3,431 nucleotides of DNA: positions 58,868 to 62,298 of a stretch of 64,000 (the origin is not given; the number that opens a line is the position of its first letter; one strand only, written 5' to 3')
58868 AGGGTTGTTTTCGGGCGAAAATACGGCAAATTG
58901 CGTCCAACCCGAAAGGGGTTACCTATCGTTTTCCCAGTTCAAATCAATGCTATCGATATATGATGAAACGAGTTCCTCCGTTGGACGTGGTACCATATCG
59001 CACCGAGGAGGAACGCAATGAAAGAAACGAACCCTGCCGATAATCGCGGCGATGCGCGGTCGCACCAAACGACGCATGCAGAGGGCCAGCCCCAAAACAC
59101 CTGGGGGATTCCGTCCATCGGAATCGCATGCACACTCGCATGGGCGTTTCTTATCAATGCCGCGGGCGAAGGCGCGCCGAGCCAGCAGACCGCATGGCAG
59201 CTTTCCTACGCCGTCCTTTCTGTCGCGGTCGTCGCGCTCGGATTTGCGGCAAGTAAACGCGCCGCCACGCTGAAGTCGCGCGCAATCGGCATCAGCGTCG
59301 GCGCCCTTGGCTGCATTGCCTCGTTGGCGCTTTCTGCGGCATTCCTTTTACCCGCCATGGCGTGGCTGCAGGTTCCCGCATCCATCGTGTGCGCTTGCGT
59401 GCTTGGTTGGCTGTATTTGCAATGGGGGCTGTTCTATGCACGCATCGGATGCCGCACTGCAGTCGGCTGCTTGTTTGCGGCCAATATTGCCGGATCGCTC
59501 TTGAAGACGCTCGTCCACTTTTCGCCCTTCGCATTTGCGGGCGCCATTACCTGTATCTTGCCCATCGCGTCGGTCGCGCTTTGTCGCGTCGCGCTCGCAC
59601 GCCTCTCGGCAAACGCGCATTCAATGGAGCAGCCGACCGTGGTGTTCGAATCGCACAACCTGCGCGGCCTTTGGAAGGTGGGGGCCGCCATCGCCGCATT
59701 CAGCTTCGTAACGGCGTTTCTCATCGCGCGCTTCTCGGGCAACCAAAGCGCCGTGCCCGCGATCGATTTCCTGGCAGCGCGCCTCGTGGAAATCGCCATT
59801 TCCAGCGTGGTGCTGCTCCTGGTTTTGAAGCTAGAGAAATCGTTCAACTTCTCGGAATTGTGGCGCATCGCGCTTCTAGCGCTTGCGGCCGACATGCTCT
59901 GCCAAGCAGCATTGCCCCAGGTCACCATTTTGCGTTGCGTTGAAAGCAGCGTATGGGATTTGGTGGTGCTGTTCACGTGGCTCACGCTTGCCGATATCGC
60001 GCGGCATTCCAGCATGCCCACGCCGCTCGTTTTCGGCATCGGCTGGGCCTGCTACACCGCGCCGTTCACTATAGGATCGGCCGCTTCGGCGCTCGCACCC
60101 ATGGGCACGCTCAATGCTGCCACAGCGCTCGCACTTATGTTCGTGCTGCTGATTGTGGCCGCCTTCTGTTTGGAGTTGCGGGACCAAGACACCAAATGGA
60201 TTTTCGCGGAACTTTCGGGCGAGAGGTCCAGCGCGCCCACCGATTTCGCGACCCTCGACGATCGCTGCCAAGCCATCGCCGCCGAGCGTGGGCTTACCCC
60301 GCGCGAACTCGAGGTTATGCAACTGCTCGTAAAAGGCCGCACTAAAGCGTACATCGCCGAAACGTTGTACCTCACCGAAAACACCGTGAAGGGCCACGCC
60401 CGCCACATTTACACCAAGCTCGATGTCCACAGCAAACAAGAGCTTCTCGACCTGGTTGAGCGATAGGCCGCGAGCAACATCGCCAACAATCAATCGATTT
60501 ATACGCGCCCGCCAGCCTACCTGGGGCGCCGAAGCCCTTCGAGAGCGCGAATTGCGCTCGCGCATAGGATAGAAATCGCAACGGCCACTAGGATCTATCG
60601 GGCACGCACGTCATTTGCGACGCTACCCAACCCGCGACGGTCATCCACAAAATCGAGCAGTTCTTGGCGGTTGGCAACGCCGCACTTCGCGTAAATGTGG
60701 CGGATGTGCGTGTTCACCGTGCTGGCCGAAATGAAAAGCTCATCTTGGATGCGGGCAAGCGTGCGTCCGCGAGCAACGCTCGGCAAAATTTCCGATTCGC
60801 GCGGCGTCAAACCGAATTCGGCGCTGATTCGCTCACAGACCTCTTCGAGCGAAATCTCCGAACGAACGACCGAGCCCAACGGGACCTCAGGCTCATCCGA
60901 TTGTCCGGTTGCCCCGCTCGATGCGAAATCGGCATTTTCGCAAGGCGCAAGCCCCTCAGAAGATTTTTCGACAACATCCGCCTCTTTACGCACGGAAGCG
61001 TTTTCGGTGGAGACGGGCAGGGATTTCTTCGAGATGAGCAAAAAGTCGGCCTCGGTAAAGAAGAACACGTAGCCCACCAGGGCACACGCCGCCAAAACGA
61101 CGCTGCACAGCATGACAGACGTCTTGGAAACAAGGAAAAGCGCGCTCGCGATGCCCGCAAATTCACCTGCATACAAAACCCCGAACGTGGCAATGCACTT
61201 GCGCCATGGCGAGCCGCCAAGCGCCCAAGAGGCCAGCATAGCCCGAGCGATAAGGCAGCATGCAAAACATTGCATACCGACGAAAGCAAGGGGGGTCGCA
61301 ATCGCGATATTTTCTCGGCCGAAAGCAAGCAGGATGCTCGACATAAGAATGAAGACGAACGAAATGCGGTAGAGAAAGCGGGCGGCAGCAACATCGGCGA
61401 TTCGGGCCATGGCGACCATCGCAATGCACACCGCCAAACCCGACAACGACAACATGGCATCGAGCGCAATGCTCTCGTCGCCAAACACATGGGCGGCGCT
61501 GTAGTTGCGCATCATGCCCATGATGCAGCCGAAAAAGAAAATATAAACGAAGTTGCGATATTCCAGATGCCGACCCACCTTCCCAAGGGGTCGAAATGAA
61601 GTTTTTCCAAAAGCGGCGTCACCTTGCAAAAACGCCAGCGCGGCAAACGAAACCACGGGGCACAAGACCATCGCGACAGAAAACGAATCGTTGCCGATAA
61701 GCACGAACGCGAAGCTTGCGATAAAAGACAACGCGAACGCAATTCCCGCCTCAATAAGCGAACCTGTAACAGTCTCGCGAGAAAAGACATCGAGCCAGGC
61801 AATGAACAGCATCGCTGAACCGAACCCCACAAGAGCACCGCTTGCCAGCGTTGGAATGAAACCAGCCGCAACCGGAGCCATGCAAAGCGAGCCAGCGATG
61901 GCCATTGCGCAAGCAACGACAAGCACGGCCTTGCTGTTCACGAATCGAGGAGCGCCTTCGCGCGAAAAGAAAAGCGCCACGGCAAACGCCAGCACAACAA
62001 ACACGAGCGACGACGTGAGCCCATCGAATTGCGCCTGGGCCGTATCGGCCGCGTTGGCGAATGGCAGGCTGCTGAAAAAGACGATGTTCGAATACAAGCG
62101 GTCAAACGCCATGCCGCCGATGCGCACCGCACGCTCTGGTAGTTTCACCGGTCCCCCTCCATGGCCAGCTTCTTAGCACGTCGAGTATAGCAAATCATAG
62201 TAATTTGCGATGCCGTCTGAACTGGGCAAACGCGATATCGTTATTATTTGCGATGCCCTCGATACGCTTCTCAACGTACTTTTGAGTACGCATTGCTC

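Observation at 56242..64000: cgr-like respiratory reductase island: flavoprotein plus membrane cytochrome, two polytopic LuxR sensors and a further reductase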

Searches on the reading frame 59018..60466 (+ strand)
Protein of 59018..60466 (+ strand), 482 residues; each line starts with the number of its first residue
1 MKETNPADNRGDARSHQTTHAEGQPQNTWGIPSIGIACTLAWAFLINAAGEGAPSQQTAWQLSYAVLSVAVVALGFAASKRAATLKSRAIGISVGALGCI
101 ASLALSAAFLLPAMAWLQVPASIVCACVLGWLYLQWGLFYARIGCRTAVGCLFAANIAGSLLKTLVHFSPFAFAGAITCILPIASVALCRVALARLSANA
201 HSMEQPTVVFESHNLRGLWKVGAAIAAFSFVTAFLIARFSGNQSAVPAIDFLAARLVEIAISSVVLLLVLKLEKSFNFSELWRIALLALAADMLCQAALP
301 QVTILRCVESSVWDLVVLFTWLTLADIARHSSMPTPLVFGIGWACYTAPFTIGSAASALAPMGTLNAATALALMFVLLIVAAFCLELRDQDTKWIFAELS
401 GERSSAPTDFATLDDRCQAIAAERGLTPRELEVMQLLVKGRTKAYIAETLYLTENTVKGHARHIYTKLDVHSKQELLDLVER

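Call 6: search_protein_families(library=pfam, proteins=[window:59018-60463:+], max_evalue=0.01)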
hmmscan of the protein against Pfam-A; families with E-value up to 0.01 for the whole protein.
window:59018-60463:+ (482 aa): 1 family
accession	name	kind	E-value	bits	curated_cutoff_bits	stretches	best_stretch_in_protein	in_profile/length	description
PF00196.25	GerE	-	7e-16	58.1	23.5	1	426-479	3-56/57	Bacterial regulatory proteins, luxR family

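Call 7: search_protein_families(library=ncbifam, proteins=[window:59018-60463:+], max_evalue=0.01)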
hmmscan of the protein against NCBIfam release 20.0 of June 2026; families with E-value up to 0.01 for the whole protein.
window:59018-60463:+ (482 aa): 18 families
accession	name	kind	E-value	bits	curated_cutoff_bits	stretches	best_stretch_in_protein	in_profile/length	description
TIGR03020.2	EpsA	equivalog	1.5e-09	37.9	170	1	422-473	187-238/247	XrtB/PEP-CTERM-associated transcriptional regulator EpsA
NF047785.1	respo_reg_MadR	equivalog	1.2e-08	34.6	300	1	421-475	144-198/209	MadR family response regulator transcription factor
NF011896.0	PRK15369.1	equivalog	6e-08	32.5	242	1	423-482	147-206/211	two component system response regulator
NF007935.0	PRK10651.1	equivalog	6.8e-08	31.9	250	1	422-475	152-205/216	two-component system response regulator NarL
NF052445.1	RespRegMctR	equivalog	2.3e-07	30.5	300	1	422-477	141-196/205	two-component system response regulator MctR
NF007403.0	PRK09935.1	equivalog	5.6e-07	29.4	271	1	422-479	146-203/210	fimbria biosynthesis transcriptional regulator FimZ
NF003420.0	PRK04841.1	equivalog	5.7e-07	27.9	537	1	425-477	838-890/903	HTH-type transcriptional regulator MalT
NF041232.1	BagY_FevT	exception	7.8e-07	28.3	700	1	415-477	286-348/367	LuxR family transcriptional regulator BagY/FevT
NF007505.1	PRK10100.1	equivalog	1.7e-06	27.9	250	1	421-472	140-191/204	biofilm master transcriptional regulator CsgD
NF007708.0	PRK10403.1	equivalog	2.2e-06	27.3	343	1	426-473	154-201/215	nitrate/nitrite response regulator protein NarP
TIGR03541.1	reg_near_HchA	equivalog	3.8e-06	26.6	215.6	1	424-474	170-220/232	PA1136 family autoinducer-binding transcriptional regulator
NF052366.1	photon_PedR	equivalog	7.2e-05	22.9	120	1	426-477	3-54/74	photosynthetic electron transport-dependent transcriptional regulator PedR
NF041830.1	RR_TF_ErdR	exception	0.00013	21.8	390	1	419-474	141-199/213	response regulator transcription factor ErdR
NF007018.1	PRK09483.1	equivalog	0.00016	21.4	280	1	426-479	149-202/217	UvrY/SirA/GacA family response regulator transcription factor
NF040749.1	tetrathio_RR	equivalog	0.00061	19.5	290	1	424-479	132-187/191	tetrathionate respiration response regulator TtrR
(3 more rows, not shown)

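Call 24: find_encoding_contigs(protein=window:59018-60466:+, flank=10000, max_places=6)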
Protein window:59018-60466:+ (482 aa): no gene with exactly this product is on record in the collection.

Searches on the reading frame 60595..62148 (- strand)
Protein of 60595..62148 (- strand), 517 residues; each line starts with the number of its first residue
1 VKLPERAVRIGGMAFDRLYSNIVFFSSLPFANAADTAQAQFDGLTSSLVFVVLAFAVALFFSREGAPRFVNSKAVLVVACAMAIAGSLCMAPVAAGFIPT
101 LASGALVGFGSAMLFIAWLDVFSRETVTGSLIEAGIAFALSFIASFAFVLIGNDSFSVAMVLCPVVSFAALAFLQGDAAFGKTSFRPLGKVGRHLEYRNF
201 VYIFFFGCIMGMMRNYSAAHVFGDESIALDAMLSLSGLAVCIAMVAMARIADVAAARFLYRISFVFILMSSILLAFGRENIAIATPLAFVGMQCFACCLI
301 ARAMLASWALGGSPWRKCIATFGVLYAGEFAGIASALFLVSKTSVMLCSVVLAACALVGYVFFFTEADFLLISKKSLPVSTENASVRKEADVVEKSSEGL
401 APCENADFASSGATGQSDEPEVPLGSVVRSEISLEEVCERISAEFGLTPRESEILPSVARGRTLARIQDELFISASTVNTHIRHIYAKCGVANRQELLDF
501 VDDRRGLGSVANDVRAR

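Call 6: search_protein_families(library=pfam, proteins=[window:60598-62148:-], max_evalue=0.01)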
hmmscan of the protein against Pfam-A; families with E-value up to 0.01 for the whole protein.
window:60598-62148:- (517 aa): 1 family
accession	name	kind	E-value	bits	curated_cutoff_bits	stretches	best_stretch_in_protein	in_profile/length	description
PF00196.25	GerE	-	5.6e-14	51.9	23.5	1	447-500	3-56/57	Bacterial regulatory proteins, luxR family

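Call 7: search_protein_families(library=ncbifam, proteins=[window:60598-62148:-], max_evalue=0.01)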
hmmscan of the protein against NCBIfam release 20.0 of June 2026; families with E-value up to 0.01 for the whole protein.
window:60598-62148:- (517 aa): 18 families
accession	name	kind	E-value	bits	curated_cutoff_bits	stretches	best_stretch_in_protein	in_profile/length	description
NF003420.0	PRK04841.1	equivalog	3.3e-09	35.3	537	1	434-498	827-890/903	HTH-type transcriptional regulator MalT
NF041232.1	BagY_FevT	exception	6.8e-09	35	700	1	426-498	276-348/367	LuxR family transcriptional regulator BagY/FevT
NF047785.1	respo_reg_MadR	equivalog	2.2e-08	33.7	300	1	439-498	141-200/209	MadR family response regulator transcription factor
NF007505.1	PRK10100.1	equivalog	1.7e-07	31.1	250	1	443-497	141-195/204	biofilm master transcriptional regulator CsgD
NF052445.1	RespRegMctR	equivalog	1.8e-07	30.8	300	1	444-501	142-199/205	two-component system response regulator MctR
TIGR03020.2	EpsA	equivalog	3.7e-07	30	170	1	444-495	188-239/247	XrtB/PEP-CTERM-associated transcriptional regulator EpsA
NF052366.1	photon_PedR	equivalog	9e-07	29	120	1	447-499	3-55/74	photosynthetic electron transport-dependent transcriptional regulator PedR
NF007935.0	PRK10651.1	equivalog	1.2e-05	24.6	250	1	446-498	155-207/216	two-component system response regulator NarL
NF011896.0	PRK15369.1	equivalog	7e-05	22.5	242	1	446-501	149-204/211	two component system response regulator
TIGR03541.1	reg_near_HchA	equivalog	7e-05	22.4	215.6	1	446-494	171-219/232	PA1136 family autoinducer-binding transcriptional regulator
NF007403.0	PRK09935.1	equivalog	7.4e-05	22.4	271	1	441-501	144-204/210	fimbria biosynthesis transcriptional regulator FimZ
NF007685.0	PRK10360.1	equivalog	0.0024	17.7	258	0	446-498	137-189/196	response regulator transcription factor UhpA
NF007708.0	PRK10403.1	equivalog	0.0032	17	343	1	447-494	154-201/215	nitrate/nitrite response regulator protein NarP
NF007561.1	PRK10188.1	equivalog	0.0051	16.2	350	1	441-495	174-228/240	quorum-sensing transcriptional regulator SdiA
NF038181.1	reg_ATPase_IniR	equivalog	0.0059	15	750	0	445-499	765-819/827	isoniazid response ATPase/transcriptional regulator IniR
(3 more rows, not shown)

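Call 23: find_encoding_contigs(protein=window:60595-62148:-, flank=10000, max_places=6)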
Protein window:60595-62148:- (517 aa): no gene with exactly this product is on record in the collection.
